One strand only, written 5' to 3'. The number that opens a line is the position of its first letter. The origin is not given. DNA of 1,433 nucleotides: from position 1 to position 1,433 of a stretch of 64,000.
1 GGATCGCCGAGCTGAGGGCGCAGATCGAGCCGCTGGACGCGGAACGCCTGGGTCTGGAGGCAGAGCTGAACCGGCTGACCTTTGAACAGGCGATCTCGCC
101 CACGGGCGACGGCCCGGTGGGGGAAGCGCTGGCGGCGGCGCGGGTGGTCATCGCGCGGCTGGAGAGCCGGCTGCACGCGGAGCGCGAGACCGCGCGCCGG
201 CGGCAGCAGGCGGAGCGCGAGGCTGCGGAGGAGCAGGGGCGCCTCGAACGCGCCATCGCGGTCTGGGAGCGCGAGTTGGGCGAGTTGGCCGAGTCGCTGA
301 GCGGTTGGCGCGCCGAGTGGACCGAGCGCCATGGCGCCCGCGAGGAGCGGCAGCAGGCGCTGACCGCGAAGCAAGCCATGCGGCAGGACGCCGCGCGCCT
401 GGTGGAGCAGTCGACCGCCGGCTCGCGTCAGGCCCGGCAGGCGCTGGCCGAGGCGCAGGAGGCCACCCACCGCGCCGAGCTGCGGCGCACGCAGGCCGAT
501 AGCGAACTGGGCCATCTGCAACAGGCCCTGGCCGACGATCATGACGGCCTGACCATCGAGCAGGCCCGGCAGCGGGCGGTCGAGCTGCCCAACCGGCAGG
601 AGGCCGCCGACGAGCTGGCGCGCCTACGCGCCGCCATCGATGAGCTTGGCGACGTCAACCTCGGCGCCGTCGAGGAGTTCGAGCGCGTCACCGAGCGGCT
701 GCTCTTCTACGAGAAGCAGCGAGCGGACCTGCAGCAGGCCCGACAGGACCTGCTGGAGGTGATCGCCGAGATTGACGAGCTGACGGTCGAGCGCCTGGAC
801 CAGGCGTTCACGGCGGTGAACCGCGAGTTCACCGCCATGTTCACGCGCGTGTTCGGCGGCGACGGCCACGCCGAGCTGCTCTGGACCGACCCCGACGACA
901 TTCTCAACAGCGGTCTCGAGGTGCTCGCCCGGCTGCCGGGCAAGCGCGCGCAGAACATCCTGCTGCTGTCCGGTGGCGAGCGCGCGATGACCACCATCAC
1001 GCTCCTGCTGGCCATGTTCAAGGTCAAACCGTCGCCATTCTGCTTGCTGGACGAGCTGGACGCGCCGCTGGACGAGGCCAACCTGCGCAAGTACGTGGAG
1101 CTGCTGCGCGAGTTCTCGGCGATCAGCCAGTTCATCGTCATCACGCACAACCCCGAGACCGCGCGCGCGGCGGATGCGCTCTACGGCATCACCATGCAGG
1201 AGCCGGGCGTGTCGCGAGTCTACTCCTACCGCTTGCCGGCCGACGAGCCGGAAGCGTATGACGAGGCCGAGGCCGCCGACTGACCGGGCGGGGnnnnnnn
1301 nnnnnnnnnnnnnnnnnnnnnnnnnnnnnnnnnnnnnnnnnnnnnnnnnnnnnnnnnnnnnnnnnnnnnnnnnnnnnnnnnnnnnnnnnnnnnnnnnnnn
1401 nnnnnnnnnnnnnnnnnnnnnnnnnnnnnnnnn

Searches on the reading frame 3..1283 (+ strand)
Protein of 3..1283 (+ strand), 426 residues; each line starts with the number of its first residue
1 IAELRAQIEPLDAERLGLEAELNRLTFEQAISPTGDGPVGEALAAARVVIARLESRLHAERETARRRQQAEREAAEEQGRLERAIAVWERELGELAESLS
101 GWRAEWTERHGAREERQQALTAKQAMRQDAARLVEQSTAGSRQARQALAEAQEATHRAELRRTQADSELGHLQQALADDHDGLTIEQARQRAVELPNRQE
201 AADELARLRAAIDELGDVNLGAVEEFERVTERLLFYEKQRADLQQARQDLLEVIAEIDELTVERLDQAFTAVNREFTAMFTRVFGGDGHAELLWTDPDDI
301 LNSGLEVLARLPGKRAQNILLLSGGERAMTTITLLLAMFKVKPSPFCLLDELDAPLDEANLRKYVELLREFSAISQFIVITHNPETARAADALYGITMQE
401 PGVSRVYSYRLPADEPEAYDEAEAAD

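Call 61: search_protein_families(library=pfam, proteins=[window:3-1283:+], max_evalue=0.00001)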
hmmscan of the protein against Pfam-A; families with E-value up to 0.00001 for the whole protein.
window:3-1283:+ (426 aa): 1 family
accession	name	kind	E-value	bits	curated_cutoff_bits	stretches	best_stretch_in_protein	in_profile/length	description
PF02463.25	SMC_N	-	8.9e-26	91.1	40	1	129-404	135-219/220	RecF/RecN/SMC N terminal domain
